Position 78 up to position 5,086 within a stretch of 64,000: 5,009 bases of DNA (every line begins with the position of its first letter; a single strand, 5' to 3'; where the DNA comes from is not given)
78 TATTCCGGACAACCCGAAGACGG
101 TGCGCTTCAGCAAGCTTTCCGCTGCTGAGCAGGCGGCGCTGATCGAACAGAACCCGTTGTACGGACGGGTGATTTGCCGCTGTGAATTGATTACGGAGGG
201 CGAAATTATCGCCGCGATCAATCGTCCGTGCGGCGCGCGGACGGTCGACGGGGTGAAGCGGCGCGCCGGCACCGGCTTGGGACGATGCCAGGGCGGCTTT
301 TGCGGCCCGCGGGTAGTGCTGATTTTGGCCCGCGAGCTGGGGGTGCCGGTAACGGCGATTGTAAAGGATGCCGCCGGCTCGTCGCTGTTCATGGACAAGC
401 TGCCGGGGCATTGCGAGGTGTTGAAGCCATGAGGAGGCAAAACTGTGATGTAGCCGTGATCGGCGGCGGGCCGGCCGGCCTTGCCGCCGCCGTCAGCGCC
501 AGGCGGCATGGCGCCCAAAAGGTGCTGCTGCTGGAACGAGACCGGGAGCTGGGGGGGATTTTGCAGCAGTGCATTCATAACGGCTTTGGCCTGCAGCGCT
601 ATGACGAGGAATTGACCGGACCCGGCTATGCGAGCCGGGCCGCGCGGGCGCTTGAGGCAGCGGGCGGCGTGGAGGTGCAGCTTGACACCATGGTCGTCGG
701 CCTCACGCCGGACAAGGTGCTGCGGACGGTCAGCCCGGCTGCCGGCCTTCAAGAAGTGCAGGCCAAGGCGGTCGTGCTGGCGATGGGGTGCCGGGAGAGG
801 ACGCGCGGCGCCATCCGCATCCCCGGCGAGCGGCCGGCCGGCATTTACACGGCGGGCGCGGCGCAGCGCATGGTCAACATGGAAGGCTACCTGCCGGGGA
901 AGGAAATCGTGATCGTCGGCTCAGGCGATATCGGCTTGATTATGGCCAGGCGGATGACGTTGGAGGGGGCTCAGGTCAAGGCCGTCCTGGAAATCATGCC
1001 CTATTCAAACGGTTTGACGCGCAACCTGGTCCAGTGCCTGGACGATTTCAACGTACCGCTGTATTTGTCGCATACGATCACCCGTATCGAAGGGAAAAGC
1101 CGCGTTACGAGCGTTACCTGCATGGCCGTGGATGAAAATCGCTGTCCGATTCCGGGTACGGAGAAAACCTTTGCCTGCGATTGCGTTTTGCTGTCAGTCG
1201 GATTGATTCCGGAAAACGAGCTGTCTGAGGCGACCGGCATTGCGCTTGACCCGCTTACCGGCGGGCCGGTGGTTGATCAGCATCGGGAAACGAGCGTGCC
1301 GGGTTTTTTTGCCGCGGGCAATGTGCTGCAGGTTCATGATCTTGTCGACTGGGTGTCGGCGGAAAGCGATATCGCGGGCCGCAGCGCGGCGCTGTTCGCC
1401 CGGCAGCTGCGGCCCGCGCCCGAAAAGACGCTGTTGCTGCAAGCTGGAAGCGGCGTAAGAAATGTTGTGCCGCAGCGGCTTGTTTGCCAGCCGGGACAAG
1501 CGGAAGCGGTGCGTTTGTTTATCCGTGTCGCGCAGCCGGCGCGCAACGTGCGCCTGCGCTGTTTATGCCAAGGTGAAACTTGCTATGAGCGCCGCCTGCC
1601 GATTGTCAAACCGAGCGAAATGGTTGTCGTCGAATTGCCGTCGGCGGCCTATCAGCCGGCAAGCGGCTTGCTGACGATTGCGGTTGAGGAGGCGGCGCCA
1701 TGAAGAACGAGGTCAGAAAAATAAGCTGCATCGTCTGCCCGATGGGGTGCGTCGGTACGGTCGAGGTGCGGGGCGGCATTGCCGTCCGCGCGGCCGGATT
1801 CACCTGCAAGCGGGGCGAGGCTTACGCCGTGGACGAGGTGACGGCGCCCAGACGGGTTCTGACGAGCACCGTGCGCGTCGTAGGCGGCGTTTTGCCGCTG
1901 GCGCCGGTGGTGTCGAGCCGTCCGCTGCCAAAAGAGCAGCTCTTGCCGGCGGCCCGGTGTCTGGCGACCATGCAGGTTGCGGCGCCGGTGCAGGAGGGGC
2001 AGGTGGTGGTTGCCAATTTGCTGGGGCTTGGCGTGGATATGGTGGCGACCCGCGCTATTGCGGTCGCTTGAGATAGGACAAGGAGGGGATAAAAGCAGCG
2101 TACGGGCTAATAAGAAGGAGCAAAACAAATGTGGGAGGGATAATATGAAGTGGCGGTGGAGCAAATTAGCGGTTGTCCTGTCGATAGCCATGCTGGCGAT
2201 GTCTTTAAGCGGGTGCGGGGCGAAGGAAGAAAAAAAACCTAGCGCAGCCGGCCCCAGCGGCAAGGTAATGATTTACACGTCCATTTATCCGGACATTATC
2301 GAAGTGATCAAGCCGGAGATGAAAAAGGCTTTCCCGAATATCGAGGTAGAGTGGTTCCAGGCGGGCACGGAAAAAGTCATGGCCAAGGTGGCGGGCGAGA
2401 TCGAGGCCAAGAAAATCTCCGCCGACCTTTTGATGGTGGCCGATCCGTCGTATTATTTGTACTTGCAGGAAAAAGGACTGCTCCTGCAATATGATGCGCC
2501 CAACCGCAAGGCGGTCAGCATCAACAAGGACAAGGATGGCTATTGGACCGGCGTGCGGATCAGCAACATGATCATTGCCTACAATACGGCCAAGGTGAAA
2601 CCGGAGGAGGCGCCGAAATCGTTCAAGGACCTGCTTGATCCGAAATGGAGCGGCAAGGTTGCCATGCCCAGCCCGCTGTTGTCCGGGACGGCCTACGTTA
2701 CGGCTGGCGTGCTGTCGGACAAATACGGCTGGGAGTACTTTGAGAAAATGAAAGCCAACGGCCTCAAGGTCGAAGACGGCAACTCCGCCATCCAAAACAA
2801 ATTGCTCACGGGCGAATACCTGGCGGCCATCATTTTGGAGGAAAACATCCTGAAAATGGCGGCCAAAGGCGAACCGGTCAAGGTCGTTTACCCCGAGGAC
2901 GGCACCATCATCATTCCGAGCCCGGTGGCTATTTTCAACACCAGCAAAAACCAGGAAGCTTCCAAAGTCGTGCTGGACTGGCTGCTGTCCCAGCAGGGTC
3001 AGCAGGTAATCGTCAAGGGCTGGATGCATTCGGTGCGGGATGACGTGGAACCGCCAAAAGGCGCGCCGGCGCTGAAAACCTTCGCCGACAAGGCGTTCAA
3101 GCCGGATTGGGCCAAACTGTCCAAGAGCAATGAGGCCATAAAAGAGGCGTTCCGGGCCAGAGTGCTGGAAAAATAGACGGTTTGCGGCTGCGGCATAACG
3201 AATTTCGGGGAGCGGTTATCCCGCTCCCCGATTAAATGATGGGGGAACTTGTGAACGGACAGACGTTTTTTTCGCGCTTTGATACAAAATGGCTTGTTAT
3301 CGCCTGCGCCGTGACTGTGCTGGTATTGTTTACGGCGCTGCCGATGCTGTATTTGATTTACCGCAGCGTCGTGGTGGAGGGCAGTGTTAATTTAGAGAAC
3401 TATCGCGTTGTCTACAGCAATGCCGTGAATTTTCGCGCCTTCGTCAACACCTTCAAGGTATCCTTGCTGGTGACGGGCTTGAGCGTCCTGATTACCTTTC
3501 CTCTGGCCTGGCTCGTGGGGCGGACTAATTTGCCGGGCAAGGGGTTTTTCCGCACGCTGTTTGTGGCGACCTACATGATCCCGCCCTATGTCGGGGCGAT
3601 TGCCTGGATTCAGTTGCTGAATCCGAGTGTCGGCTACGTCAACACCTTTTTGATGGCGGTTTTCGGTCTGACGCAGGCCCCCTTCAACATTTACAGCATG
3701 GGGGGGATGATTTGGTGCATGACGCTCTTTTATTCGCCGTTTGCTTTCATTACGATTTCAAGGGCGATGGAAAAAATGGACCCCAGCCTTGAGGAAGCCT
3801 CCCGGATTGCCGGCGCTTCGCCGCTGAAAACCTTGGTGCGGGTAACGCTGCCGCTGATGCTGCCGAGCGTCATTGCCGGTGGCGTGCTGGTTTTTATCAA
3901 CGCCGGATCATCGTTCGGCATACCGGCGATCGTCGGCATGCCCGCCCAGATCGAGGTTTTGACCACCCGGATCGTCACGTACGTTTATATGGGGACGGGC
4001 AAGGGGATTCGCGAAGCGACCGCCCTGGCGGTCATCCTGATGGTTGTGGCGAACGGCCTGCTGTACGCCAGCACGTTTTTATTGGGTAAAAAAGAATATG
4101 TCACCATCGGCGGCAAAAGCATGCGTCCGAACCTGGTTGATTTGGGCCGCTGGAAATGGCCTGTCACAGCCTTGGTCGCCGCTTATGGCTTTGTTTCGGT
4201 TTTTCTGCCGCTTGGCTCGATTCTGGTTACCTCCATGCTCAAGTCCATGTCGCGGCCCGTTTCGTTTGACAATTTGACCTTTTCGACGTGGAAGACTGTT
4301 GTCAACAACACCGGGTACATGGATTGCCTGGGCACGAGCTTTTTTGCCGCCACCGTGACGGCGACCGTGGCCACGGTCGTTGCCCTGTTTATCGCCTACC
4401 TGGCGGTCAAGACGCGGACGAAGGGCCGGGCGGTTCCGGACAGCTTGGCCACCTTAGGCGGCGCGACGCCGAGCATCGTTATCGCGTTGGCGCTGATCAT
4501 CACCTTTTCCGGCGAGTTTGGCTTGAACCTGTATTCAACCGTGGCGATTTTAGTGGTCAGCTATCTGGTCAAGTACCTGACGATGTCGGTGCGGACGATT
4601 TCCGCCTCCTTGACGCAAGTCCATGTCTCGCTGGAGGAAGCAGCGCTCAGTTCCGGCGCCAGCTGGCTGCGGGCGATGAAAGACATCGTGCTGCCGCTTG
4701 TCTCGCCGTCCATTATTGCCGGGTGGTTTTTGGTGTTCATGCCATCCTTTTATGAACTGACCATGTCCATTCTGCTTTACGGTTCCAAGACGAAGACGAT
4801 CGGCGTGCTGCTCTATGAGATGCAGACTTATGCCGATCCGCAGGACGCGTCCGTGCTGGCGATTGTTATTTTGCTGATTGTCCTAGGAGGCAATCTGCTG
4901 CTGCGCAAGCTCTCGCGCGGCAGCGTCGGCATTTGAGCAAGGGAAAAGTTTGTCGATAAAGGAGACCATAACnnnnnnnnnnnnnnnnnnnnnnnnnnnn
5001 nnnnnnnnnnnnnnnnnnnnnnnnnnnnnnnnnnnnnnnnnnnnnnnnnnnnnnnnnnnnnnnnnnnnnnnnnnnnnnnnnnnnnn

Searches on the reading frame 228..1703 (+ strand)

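Call 62: search_protein_families(library=pfam, proteins=[window:228-1703:+], max_evalue=0.00001)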
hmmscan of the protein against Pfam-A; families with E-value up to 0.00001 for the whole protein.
window:228-1703:+ (491 aa): 9 families
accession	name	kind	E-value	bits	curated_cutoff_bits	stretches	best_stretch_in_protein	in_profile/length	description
PF07992.20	Pyr_redox_2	-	2.6e-33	116.1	26.1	1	74-368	2-279/291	Pyridine nucleotide-disulphide oxidoreductase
PF13738.12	Pyr_redox_3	-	8.8e-12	45.3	30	0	77-105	2-30/305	Pyridine nucleotide-disulphide oxidoreductase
PF12831.13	FAD_oxidored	-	2.7e-10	40.5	27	1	74-122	1-48/416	FAD dependent oxidoreductase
PF00890.30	FAD_binding_2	-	1.5e-09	38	20.4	1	74-110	1-36/414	FAD binding domain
PF00070.33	Pyr_redox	-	2e-08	35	22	0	227-298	2-79/82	Pyridine nucleotide-disulphide oxidoreductase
PF13450.12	NAD_binding_8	-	4e-08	33.9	21.9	1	77-114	1-37/68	NAD(P)-binding Rossmann-like domain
PF01266.30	DAO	-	2.5e-07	31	27.9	1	74-109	1-35/353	FAD dependent oxidoreductase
PF03486.20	HI0933_like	-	4.1e-07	30.1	50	0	74-109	2-36/244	HI0933-like protein Rossmann domain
PF01946.23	Thi4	-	7.1e-06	25.9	26.2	0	72-110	17-55/235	Thi4 family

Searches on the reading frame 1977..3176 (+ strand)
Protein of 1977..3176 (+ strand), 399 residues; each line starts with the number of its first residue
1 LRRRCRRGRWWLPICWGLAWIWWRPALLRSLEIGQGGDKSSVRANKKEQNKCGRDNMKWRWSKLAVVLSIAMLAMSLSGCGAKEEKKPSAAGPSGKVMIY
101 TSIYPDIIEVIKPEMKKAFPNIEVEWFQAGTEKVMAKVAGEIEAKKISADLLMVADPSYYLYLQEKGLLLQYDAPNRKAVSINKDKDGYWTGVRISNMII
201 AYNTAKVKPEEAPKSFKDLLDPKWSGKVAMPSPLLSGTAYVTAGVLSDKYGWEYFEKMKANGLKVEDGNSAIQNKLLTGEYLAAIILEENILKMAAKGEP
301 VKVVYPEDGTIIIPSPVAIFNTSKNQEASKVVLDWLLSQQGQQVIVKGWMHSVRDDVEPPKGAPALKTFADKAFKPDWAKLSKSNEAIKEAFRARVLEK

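Call 62: search_protein_families(library=pfam, proteins=[window:1977-3176:+], max_evalue=0.00001)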
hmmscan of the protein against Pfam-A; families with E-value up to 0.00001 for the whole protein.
window:1977-3176:+ (399 aa): 4 families
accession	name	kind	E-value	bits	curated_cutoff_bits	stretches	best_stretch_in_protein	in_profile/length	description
PF13343.11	SBP_bac_6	-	3.9e-27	95.7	24.6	1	149-360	4-223/245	Bacterial extracellular solute-binding protein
PF13416.11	SBP_bac_8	-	2.3e-22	80.5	27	1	116-347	7-254/279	Bacterial extracellular solute-binding protein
PF13531.11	SBP_bac_11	-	5e-20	72.7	25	1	108-347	13-223/227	Bacterial extracellular solute-binding protein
PF01547.30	SBP_bac_1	-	2.3e-17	64.4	26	1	109-343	12-307/307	Bacterial extracellular solute-binding protein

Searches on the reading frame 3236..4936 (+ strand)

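Call 62: search_protein_families(library=pfam, proteins=[window:3236-4936:+], max_evalue=0.00001)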
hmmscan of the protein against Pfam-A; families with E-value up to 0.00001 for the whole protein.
window:3236-4936:+ (566 aa): 1 family
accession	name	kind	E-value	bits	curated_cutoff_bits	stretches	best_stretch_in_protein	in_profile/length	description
PF00528.27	BPD_transp_1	-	3.6e-23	82.7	26.4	2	89-279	3-174/184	Binding-protein-dependent transport system inner membrane component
